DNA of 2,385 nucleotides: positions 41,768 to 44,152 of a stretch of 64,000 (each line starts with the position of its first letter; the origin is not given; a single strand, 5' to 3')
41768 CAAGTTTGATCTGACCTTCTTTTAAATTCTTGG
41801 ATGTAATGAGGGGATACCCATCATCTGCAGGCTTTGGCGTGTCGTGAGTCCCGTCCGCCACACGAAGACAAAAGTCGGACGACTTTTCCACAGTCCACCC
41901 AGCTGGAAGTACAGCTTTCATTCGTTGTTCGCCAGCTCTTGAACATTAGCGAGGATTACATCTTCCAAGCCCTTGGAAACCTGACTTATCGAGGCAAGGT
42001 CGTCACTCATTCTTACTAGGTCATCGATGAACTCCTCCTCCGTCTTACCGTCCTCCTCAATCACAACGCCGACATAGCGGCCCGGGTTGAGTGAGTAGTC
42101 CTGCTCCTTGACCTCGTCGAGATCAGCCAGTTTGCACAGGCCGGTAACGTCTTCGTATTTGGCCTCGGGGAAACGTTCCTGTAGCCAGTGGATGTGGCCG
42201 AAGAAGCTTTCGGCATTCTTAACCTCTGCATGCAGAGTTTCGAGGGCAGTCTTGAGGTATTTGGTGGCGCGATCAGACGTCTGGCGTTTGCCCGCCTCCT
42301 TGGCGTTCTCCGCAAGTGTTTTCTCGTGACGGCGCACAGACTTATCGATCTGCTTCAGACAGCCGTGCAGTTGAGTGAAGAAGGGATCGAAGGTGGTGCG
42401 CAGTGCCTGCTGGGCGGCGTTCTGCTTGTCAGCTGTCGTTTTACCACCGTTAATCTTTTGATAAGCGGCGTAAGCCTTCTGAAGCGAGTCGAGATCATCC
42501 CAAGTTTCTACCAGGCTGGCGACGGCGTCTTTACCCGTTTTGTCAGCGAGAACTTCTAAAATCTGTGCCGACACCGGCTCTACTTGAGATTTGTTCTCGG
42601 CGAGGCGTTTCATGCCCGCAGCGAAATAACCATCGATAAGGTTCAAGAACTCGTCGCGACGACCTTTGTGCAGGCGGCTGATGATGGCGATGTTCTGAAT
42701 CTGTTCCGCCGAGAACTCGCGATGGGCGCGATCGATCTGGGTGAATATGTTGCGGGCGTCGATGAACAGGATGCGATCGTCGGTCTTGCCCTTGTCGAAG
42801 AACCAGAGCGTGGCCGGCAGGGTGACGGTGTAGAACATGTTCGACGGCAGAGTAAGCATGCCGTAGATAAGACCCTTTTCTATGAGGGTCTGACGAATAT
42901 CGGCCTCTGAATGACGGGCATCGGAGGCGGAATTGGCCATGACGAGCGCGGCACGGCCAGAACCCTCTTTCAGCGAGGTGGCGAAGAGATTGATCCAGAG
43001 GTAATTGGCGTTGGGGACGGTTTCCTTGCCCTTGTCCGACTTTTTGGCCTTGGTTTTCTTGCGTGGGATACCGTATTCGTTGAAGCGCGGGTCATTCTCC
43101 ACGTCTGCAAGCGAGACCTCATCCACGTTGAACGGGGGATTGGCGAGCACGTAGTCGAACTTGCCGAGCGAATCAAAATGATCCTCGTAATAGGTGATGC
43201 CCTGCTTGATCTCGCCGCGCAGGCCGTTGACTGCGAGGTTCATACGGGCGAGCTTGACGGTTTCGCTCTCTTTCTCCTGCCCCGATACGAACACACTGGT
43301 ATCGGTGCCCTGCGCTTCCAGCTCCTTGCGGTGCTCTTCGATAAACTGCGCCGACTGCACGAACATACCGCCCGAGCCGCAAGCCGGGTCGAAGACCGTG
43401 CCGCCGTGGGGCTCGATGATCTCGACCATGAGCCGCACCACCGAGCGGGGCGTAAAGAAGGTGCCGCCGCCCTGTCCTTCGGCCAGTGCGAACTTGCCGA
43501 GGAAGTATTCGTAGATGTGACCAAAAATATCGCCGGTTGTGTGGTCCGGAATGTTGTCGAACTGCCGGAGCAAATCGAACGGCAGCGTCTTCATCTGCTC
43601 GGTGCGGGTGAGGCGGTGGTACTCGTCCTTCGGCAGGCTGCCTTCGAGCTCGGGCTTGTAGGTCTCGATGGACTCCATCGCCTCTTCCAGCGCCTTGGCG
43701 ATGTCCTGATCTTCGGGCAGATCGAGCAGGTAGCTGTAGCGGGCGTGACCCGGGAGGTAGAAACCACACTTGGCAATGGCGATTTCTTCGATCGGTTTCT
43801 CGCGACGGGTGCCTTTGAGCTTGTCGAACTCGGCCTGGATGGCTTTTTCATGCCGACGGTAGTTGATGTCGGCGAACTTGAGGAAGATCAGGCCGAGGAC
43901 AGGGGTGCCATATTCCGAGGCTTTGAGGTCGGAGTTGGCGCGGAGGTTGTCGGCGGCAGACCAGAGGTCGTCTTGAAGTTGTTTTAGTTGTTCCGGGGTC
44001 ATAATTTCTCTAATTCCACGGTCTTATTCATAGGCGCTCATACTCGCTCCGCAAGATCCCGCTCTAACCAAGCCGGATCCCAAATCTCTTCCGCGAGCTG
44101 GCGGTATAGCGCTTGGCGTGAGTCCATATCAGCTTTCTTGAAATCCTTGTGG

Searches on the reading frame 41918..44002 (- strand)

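Call 83: search_protein_families(library=pfam, proteins=[window:41918-44002:-], max_evalue=0.001)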
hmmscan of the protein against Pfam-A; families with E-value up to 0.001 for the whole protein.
window:41918-44002:- (694 aa): 4 families
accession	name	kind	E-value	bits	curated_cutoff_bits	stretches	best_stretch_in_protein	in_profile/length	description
PF02384.22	N6_Mtase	-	6.1e-79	266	20.4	2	157-440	3-270/311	N-6 DNA Methylase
PF12161.14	HsdM_N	-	2.1e-19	70.9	24.5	1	9-131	1-115/135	HsdM N-terminal domain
PF01170.24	UPF0020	-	1.4e-05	25.3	22.3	1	200-291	29-131/197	RMKL-like, methyltransferase domain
PF05175.20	MTS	-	8.1e-05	22.8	23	1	190-295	21-112/170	Methyltransferase small domain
